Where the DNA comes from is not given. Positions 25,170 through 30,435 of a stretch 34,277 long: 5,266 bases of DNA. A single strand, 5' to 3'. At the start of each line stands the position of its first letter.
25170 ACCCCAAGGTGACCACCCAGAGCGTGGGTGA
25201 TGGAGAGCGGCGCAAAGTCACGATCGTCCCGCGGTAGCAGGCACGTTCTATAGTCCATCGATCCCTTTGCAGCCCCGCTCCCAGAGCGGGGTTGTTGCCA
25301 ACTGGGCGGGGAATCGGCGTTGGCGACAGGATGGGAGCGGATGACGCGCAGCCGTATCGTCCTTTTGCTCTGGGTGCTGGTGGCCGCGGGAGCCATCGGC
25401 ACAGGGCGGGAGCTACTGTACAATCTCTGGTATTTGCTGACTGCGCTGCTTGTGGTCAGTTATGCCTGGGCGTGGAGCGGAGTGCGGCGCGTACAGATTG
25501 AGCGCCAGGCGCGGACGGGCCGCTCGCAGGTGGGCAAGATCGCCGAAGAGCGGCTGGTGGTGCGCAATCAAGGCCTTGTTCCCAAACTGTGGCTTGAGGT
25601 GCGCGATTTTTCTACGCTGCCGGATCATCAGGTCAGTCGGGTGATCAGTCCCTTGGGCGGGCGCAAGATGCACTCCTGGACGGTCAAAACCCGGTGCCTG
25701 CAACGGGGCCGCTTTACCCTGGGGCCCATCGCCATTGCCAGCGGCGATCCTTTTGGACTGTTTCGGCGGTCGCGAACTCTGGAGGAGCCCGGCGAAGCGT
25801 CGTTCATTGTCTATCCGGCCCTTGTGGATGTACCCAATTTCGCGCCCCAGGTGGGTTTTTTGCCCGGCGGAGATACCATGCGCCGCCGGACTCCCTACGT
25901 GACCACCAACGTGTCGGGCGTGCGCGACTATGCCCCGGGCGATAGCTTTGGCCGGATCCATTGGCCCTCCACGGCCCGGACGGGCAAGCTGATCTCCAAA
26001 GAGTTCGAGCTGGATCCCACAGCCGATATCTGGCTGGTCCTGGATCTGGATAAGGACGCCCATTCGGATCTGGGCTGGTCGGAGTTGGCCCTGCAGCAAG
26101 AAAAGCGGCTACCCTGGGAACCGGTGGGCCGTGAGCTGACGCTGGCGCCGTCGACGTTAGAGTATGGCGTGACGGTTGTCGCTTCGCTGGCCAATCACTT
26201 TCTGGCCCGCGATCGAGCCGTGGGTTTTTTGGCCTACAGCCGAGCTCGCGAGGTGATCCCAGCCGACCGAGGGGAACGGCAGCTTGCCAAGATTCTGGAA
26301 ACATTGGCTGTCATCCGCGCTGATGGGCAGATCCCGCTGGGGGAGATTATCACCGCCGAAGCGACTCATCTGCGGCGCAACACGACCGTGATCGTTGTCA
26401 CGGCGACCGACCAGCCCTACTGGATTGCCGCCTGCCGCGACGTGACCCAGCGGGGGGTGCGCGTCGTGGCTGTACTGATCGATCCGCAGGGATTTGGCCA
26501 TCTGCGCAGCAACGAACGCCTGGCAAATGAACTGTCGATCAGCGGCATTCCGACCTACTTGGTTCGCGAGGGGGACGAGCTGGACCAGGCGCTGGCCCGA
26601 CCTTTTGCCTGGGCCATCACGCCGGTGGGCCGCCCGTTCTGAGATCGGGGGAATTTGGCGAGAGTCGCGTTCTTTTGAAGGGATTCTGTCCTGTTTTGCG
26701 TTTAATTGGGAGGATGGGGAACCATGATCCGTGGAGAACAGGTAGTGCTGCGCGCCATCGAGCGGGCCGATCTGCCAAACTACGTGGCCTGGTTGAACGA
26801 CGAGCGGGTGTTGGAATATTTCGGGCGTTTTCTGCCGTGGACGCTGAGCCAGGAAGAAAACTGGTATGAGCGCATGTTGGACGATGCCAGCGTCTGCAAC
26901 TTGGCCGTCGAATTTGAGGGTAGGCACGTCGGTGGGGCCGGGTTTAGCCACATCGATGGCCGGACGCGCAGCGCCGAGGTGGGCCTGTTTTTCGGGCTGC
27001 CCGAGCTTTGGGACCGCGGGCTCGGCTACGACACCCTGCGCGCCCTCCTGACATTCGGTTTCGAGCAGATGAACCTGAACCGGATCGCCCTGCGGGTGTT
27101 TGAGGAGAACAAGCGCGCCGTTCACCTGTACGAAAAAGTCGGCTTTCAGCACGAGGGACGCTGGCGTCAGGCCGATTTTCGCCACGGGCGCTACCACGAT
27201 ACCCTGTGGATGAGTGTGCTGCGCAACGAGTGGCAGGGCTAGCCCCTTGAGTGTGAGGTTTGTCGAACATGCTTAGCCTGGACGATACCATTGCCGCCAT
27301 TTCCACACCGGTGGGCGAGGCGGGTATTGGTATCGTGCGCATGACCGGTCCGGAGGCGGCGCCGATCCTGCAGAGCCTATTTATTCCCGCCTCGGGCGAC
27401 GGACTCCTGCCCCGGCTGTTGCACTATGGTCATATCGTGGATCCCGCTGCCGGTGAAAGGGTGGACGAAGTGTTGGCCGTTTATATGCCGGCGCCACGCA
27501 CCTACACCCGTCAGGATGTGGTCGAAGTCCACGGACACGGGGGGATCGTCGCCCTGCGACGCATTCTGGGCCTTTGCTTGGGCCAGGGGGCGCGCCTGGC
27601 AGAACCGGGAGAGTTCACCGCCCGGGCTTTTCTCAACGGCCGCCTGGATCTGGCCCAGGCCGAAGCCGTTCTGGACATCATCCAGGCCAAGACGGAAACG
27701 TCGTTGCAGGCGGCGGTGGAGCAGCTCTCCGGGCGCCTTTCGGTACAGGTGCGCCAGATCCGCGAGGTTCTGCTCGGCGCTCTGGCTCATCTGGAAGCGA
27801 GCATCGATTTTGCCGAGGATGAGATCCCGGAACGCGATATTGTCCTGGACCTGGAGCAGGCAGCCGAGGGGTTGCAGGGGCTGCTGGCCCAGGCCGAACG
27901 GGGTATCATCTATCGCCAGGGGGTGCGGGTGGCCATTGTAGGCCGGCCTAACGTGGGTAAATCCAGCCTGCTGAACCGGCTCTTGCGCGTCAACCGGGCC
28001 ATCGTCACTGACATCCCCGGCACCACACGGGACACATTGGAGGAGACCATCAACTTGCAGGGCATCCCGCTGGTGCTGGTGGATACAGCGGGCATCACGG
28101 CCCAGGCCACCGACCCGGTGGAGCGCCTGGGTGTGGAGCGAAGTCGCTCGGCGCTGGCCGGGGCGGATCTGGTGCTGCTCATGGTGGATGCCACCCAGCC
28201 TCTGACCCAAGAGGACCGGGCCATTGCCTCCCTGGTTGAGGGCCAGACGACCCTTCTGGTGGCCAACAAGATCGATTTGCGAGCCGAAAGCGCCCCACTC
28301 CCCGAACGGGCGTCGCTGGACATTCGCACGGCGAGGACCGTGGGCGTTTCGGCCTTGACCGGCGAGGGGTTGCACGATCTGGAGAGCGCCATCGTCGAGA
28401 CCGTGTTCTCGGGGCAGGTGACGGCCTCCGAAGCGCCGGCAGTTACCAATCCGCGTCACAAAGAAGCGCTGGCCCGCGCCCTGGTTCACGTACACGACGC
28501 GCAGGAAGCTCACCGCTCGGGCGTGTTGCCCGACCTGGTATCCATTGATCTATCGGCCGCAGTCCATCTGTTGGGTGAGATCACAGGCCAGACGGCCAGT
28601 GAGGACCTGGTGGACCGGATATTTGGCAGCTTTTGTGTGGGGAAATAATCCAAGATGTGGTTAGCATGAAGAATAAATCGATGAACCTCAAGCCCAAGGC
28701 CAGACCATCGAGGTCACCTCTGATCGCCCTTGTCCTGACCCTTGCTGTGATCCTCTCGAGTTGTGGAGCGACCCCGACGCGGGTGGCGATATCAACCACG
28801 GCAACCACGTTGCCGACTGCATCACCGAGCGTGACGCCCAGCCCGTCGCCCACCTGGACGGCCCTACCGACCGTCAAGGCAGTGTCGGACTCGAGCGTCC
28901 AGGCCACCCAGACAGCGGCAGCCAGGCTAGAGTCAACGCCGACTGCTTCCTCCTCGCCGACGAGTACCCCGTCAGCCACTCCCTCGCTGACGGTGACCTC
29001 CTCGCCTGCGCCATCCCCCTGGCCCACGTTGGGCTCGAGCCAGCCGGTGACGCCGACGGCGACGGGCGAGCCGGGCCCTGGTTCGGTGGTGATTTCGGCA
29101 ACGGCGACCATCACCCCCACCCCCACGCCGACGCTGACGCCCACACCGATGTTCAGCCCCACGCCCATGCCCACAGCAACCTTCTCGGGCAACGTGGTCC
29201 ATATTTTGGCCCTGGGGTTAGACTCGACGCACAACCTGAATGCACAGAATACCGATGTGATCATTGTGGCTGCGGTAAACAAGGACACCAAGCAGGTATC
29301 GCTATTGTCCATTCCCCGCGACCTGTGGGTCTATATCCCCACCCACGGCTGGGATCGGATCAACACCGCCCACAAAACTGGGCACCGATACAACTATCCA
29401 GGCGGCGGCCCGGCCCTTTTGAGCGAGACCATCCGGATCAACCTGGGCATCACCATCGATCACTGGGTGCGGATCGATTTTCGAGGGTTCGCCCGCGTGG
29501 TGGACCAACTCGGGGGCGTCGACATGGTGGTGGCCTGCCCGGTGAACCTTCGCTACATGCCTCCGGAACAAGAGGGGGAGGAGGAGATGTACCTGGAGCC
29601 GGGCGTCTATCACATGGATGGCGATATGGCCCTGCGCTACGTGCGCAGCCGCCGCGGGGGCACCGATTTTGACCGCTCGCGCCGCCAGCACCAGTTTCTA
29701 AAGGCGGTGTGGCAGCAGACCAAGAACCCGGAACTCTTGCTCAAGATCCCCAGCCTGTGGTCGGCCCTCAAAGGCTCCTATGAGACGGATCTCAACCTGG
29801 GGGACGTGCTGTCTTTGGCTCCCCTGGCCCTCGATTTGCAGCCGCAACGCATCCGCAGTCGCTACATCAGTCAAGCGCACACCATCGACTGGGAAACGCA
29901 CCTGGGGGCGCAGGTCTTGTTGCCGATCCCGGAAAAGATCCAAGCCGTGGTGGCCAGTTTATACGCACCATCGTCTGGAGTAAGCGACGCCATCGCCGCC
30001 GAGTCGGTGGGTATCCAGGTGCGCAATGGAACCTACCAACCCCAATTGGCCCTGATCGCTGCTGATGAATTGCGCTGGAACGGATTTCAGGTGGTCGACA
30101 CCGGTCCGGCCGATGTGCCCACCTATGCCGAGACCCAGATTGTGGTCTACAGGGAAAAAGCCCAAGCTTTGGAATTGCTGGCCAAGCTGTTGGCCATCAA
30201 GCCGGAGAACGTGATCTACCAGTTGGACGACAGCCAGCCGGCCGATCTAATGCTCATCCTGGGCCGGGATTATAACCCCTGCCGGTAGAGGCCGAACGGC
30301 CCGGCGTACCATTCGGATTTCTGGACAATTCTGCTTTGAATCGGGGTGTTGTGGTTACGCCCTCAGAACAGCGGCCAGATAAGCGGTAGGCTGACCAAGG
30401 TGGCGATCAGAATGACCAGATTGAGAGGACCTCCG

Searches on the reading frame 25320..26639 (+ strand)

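Call 21: search_protein_families(library=pfam, proteins=[window:25320-26639:+], max_evalue=0.001)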
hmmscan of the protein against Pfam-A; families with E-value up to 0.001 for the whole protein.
window:25320-26639:+ (440 aa): 1 family
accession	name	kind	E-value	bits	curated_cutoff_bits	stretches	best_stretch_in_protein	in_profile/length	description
PF01882.25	DUF58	-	1.2e-11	44.7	23.4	1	201-244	2-45/216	Protein of unknown function DUF58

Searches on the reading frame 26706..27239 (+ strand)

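Call 21: search_protein_families(library=pfam, proteins=[window:26706-27239:+], max_evalue=0.001)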
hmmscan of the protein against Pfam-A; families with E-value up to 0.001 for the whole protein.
window:26706-27239:+ (178 aa): 6 families
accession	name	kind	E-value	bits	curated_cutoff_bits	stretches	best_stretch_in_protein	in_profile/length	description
PF13302.13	Acetyltransf_3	-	1.3e-24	87.9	25.4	1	13-148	2-138/138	Acetyltransferase (GNAT) domain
PF00583.31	Acetyltransf_1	-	3.4e-15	56.8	20.7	1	42-147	11-116/116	Acetyltransferase (GNAT) family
PF13420.13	Acetyltransf_4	-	1.6e-12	48.2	24.3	1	15-168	1-155/155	Acetyltransferase (GNAT) domain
PF13523.12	Acetyltransf_8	-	2.9e-08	33.9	27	1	21-153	4-143/145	Acetyltransferase (GNAT) domain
PF13508.13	Acetyltransf_7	-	3.8e-05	24.4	27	1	68-148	8-83/84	Acetyltransferase (GNAT) domain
PF13673.13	Acetyltransf_10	-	9.9e-05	22.8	23.6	1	49-152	18-112/128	Acetyltransferase (GNAT) domain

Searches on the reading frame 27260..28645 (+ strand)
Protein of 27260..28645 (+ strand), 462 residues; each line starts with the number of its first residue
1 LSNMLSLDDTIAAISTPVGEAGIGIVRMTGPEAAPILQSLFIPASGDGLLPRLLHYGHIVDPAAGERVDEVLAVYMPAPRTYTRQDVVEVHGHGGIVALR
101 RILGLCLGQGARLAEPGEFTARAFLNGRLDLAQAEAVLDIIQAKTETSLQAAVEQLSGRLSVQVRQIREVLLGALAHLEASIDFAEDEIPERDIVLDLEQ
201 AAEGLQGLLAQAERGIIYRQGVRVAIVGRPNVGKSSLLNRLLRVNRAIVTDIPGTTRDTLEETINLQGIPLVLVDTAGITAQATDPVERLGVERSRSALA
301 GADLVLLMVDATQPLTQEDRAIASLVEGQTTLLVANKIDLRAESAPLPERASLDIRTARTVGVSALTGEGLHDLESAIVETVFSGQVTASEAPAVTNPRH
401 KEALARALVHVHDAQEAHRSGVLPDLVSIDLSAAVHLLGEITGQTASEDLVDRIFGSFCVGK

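Call 22: search_protein_families(library=ncbifam, proteins=[window:27260-28645:+], max_evalue=0.00001)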
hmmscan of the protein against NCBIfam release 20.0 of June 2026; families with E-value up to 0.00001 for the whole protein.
window:27260-28645:+ (462 aa): 18 families
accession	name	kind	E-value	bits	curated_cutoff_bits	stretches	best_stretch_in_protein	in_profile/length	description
NF003661.0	PRK05291.1-3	equivalog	5.3e-117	391.9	380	1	8-462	3-448/448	tRNA uridine-5-carboxymethylaminomethyl(34) synthesis GTPase MnmE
TIGR00450.1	mnmE_trmE_thdF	equivalog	1.2e-113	380.5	252.6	1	16-462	2-446/446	tRNA uridine-5-carboxymethylaminomethyl(34) synthesis GTPase MnmE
TIGR03594.1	GTPase_EngA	equivalog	2.1e-40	139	306.7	1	219-382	173-346/432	ribosome biogenesis GTPase Der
NF007071.0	PRK09518.1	equivalog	6.6e-30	104.2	953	1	214-382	438-614/706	bifunctional cytidylate kinase/GTPase Der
NF000908.1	PRK00089.1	equivalog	1.5e-29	103.2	237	1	223-387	5-172/291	GTPase Era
NF002828.0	PRK03003.1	equivalog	3.4e-28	98.5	631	1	222-382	214-383/477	ribosome biogenesis GTPase Der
TIGR03918.1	GTP_HydF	equivalog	2.7e-27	95.6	325.55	1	222-383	8-168/392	[FeFe] hydrogenase H-cluster maturation GTPase HydF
TIGR00231.1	small_GTP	domain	1.7e-26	93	42.5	1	221-370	3-154/164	GTP-binding protein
TIGR00436.1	era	equivalog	1.7e-22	80.1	116.25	1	223-383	2-164/270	GTPase Era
TIGR03596.1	GTPase_YlqF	equivalog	4.3e-18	65.6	208.2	1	211-282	109-176/276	ribosome biogenesis GTPase YlqF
TIGR03156.1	GTP_HflX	equivalog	1.1e-11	44.3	216.75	1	220-381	188-350/351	GTPase HflX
TIGR03597.1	GTPase_YqeH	equivalog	2.7e-11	43.2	297.4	1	185-282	122-218/361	ribosome biogenesis GTPase YqeH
TIGR00437.1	feoB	equivalog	4.7e-11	42.1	315.65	1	228-395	1-153/594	ferrous iron transport protein B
TIGR03598.1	GTPase_YsxC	equivalog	1.3e-10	41.3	124.45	1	214-376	11-183/186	ribosome biogenesis GTP-binding protein YihA/YsxC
NF008955.0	PRK12297.1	equivalog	9.3e-08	31.4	406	1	224-391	162-337/429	GTPase ObgE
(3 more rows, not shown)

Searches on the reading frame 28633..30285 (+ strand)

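Call 35: search_protein_families(library=ncbifam, proteins=[window:28633-30285:+], max_evalue=0.00001)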
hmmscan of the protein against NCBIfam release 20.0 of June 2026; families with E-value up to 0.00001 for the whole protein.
window:28633-30285:+ (551 aa): 4 families
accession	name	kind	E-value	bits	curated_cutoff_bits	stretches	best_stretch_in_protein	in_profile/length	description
TIGR00350.1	lytR_cpsA_psr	domain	1.1e-30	106.9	62.3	1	206-364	2-151/152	LCP family glycopolymer transferase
NF051849.1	LCP_trans_Cps2A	equivalog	7.4e-20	71.6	650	1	188-401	221-423/477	LCP family glycopolymer transferase CpsA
NF006897.1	PRK09379.1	equivalog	1.1e-19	70.8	441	1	189-393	60-248/298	polyisoprenyl-teichoic acid--peptidoglycan teichoic acid transferase TagU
NF047591.1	ligase_LytR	equivalog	4e-17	62.6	450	1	201-367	74-239/336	glycopolymer--peptidoglycan transferase LytR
